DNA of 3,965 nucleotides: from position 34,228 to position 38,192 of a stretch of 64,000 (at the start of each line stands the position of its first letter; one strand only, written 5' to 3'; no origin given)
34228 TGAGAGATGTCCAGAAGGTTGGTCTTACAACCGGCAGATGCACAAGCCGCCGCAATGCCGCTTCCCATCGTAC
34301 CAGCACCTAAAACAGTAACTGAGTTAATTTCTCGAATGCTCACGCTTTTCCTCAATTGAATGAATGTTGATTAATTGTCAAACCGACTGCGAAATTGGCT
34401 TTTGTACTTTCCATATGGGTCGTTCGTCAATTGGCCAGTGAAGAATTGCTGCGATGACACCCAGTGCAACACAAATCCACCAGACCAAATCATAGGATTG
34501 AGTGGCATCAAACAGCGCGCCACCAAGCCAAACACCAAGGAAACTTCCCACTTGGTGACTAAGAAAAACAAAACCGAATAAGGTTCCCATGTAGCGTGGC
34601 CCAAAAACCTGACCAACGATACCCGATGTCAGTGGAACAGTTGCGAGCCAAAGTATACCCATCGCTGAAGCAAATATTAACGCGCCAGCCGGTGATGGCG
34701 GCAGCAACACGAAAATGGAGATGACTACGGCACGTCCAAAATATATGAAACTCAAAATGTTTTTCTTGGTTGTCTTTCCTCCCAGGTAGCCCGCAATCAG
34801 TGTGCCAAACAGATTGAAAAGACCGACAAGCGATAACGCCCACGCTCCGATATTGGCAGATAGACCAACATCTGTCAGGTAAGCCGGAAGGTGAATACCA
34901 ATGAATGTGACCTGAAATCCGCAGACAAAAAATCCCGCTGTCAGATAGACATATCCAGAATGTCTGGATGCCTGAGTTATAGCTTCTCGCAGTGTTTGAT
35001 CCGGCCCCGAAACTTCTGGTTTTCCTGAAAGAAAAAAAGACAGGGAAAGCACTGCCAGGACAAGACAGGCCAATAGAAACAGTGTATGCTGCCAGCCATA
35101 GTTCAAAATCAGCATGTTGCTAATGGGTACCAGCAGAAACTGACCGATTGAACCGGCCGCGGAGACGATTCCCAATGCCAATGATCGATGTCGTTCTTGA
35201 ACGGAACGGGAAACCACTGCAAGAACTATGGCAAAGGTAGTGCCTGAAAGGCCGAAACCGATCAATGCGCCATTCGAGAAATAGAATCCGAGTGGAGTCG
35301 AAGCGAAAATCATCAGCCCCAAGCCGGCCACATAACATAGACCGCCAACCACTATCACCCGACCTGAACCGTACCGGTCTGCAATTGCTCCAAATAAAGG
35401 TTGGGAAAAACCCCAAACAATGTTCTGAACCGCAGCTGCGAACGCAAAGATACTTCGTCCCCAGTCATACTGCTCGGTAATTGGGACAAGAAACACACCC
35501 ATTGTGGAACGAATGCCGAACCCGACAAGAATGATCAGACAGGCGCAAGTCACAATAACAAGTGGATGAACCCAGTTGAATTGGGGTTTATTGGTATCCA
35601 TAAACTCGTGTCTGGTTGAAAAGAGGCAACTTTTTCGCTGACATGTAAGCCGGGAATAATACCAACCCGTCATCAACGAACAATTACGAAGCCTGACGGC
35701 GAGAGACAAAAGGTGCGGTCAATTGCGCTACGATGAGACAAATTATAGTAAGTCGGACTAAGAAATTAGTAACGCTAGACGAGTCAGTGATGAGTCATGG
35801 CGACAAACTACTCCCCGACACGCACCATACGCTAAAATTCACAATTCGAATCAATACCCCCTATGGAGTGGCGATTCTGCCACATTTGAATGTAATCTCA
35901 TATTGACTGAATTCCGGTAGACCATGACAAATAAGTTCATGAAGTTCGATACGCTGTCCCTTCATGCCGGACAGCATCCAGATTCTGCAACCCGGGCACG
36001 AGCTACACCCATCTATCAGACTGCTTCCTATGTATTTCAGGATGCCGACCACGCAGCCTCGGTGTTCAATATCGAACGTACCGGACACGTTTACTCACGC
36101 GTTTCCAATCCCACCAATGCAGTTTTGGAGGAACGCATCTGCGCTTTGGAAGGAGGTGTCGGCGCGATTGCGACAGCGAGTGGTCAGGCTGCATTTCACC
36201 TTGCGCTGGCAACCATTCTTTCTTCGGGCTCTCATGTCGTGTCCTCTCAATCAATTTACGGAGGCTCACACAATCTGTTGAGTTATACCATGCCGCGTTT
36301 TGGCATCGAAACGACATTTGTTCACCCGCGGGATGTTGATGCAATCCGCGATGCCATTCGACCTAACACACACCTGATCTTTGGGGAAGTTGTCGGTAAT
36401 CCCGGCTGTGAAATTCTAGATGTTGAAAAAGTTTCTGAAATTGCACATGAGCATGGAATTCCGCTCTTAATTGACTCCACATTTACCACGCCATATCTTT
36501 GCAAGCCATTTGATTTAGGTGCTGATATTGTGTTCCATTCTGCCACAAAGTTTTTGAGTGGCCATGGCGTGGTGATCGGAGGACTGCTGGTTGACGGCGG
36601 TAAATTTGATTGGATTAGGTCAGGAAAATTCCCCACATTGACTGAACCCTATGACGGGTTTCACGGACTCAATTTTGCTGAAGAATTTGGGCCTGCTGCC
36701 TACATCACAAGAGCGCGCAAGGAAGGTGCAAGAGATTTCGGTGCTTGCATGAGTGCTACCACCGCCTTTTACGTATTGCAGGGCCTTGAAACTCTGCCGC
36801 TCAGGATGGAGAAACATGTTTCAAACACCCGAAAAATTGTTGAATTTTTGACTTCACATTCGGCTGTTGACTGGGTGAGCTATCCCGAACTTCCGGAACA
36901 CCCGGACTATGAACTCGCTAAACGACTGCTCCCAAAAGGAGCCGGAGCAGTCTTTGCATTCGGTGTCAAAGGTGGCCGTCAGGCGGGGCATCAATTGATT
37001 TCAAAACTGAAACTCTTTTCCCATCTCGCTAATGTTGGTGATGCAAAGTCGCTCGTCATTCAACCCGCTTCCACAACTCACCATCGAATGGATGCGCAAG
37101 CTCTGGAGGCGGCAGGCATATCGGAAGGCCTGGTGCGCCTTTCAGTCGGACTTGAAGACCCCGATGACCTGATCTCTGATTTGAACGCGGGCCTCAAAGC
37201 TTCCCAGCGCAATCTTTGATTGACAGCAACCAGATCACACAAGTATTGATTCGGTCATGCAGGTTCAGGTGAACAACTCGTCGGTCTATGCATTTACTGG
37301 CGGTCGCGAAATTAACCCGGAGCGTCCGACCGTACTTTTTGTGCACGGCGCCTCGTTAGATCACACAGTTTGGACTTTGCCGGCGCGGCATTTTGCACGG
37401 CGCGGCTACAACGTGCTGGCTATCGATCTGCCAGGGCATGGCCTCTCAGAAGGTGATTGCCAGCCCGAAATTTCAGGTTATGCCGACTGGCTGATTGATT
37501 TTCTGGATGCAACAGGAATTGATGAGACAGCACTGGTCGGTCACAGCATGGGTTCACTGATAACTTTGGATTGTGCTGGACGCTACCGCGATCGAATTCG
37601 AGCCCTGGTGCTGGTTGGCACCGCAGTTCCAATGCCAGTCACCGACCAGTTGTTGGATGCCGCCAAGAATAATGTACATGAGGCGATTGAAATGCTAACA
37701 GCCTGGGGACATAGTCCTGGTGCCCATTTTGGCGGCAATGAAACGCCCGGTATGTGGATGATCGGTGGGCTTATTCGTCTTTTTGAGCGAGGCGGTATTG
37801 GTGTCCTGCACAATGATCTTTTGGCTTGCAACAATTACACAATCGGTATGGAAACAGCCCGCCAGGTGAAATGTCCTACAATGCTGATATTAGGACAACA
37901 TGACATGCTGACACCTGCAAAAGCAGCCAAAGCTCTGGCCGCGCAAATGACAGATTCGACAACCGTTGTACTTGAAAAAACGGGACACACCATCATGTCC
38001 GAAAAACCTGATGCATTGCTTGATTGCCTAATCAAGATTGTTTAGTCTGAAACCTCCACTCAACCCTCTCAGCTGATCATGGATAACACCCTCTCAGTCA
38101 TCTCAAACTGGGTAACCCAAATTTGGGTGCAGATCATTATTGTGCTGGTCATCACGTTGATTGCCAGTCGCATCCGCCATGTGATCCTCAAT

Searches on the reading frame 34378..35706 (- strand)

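Call 49: search_protein_families(library=pfam, proteins=[window:34378-35706:-])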
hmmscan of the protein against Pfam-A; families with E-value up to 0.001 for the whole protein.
window:34378-35706:- (442 aa): 1 family
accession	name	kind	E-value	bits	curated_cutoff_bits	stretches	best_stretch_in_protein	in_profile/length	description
PF07690.21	MFS_1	-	5.4e-47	160.8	33.4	2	56-391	3-346/347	Major Facilitator Superfamily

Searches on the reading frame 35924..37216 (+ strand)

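Call 49: search_protein_families(library=pfam, proteins=[window:35924-37216:+])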
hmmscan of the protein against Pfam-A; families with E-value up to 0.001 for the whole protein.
window:35924-37216:+ (431 aa): 4 families
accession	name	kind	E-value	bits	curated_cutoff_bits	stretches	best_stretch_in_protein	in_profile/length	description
PF01053.26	Cys_Met_Meta_PP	-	8.6e-132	439.7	27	1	9-425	1-381/381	Cys/Met metabolism PLP-dependent enzyme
PF01041.23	DegT_DnrJ_EryC1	-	8.7e-08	32.2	19.8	1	62-185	23-146/360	DegT/DnrJ/EryC1/StrS aminotransferase family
PF00266.25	Aminotran_5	-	0.00012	21.7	21.5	1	136-216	127-208/371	Aminotransferase class-V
PF01212.27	Beta_elim_lyase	-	0.0004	20.2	27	0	62-186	31-170/288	Beta-eliminating lyase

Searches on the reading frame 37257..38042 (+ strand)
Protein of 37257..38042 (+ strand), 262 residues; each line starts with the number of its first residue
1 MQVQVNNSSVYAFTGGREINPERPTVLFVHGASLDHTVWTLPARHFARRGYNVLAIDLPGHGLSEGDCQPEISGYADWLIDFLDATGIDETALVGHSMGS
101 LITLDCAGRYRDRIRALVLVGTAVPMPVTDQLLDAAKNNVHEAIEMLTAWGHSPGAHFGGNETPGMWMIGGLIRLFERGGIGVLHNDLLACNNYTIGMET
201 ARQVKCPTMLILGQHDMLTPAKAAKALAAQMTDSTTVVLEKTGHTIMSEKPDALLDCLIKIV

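Call 49: search_protein_families(library=pfam, proteins=[window:37257-38042:+])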
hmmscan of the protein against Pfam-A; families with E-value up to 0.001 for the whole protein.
window:37257-38042:+ (262 aa): 10 families
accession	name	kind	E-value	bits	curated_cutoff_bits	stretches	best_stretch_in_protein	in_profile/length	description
PF00561.26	Abhydrolase_1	-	1.1e-27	97.7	25.8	2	24-141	1-121/245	alpha/beta hydrolase fold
PF12697.13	Abhydrolase_6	-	2.2e-24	87.8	26.3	1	26-255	1-215/217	Alpha/beta hydrolase family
PF12146.15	Hydrolase_4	-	1.9e-22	80.2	27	2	22-127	3-114/239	Serine aminopeptidase, S33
PF03096.20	Ndr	-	1.1e-05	24.8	23.3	0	52-138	57-145/283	Ndr family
PF06821.19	Ser_hydrolase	-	1.7e-05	25.3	22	0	89-130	55-100/172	Serine hydrolase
PF08386.16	Abhydrolase_4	-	1.8e-05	25.3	21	1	204-248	33-77/103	TAP-like protein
PF03959.19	FSH1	-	0.00011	22.4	21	1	201-246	156-201/211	Serine hydrolase (FSH1)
PF00975.26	Thioesterase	-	0.00013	22.7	26.4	1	49-131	26-111/226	Thioesterase domain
PF02129.25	Peptidase_S15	-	0.00016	21.9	23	0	42-71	43-72/262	X-Pro dipeptidyl-peptidase (S15 family)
PF12695.13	Abhydrolase_5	-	0.00029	21.1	27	0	26-132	2-96/164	Alpha/beta hydrolase family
